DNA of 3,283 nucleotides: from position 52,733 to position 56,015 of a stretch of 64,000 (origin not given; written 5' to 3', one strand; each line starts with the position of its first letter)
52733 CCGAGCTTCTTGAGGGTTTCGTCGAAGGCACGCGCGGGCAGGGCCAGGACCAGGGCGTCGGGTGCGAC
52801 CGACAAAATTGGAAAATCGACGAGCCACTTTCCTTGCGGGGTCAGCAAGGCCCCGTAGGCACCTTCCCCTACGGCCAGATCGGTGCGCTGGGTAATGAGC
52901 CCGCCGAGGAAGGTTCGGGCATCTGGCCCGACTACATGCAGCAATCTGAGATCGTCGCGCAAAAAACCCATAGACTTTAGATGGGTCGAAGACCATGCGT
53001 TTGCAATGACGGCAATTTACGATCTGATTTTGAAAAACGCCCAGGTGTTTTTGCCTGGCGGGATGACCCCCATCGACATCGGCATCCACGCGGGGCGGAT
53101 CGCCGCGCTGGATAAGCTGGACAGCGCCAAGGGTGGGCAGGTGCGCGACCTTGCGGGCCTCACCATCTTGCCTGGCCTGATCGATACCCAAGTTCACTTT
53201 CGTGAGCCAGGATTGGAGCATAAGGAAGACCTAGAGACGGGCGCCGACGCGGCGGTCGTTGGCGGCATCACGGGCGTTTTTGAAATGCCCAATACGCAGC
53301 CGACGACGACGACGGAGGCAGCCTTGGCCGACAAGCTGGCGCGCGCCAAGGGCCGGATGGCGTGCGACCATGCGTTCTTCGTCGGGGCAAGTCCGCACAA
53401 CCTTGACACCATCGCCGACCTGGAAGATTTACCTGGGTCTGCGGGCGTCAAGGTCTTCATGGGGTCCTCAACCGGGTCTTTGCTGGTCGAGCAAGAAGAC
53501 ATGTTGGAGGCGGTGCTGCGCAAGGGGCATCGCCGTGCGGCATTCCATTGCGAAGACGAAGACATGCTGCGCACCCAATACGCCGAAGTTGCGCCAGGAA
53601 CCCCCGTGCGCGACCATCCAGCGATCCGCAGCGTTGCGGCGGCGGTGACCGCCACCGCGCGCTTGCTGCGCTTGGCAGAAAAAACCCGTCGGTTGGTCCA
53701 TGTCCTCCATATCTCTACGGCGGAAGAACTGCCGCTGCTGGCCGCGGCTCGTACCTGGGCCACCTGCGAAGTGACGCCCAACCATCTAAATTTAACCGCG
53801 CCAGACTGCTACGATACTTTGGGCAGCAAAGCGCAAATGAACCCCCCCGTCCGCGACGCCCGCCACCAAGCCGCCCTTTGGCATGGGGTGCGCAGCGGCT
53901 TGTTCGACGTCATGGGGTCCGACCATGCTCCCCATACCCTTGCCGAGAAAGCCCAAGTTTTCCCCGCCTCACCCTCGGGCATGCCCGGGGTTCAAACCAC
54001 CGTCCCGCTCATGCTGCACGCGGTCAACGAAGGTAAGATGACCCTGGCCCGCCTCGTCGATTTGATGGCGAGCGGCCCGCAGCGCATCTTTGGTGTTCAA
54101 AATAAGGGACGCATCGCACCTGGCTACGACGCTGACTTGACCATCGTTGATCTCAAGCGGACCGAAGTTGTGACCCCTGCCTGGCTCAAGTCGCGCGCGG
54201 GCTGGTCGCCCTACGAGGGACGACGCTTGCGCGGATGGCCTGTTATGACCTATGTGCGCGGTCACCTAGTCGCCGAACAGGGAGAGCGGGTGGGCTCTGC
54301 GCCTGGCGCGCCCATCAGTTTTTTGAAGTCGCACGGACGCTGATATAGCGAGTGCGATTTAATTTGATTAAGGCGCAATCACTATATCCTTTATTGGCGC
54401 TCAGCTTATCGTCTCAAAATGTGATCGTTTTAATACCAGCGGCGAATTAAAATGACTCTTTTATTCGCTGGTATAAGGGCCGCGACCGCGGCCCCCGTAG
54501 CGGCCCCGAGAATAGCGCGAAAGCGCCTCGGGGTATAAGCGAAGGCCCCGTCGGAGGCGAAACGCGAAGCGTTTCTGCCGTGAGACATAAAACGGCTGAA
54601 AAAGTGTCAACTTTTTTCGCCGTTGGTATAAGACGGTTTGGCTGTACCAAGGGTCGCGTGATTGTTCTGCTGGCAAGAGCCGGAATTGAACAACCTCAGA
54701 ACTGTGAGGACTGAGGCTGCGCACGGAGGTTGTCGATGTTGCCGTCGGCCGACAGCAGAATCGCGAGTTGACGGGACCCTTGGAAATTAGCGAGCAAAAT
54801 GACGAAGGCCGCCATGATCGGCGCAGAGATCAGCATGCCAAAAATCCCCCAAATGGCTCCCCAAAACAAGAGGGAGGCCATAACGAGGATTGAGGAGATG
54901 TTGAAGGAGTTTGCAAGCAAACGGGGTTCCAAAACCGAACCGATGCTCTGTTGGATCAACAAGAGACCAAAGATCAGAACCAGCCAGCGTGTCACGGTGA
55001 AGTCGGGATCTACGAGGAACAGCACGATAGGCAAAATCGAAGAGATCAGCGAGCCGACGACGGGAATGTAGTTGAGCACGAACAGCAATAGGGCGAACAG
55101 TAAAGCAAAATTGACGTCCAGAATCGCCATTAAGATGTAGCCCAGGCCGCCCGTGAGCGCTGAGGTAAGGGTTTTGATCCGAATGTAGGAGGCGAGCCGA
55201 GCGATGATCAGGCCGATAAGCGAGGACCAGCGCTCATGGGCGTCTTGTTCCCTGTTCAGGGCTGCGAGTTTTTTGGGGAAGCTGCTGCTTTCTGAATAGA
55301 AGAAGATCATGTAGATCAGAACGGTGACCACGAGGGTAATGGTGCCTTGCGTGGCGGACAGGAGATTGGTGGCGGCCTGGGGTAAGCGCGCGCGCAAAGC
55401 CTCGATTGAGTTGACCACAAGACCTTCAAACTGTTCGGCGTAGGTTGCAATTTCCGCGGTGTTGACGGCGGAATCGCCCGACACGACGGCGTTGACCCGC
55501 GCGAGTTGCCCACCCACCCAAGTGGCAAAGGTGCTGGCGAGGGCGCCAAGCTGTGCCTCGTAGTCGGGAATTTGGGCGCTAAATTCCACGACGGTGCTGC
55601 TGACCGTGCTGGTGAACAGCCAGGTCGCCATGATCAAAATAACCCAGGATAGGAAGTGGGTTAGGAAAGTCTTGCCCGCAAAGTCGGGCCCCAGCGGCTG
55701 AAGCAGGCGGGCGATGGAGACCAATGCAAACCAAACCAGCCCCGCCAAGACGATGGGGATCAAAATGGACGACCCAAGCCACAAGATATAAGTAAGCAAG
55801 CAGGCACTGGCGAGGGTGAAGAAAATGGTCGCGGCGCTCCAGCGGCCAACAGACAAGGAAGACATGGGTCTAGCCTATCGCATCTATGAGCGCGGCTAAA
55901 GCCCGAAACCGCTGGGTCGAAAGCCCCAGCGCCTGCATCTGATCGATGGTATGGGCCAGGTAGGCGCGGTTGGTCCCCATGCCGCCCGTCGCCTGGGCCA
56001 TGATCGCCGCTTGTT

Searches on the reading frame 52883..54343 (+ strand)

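Call 43: search_protein_families(library=pfam, proteins=[window:52883-54343:+], max_evalue=0.00001)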
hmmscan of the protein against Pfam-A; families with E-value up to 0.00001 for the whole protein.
window:52883-54343:+ (486 aa): 2 families
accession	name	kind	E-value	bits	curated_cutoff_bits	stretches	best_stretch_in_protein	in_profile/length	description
PF01979.26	Amidohydro_1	-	1.6e-21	77.4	25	1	94-463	1-345/345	Amidohydrolase family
PF07969.17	Amidohydro_3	-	3e-10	40.6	29.7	1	383-463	404-471/472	Amidohydrolase family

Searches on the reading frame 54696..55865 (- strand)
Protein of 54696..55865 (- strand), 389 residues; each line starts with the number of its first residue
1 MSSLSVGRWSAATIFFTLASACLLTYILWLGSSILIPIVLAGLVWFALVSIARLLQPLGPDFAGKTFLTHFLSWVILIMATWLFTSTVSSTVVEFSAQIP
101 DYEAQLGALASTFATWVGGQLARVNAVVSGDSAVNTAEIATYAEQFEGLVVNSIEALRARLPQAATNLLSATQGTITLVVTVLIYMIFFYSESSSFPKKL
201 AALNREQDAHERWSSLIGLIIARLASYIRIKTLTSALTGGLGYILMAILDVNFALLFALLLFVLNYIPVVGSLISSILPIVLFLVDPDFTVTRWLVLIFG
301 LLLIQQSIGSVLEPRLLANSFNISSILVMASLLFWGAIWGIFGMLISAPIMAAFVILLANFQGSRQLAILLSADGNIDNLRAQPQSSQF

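Call 43: search_protein_families(library=pfam, proteins=[window:54696-55865:-], max_evalue=0.00001)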
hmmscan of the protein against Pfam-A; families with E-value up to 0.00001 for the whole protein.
window:54696-55865:- (389 aa): 1 family
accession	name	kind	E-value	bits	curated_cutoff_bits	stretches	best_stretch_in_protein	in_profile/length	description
PF01594.21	AI-2E_transport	-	1.4e-37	130.1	34.3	1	18-360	5-325/327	AI-2E family transporter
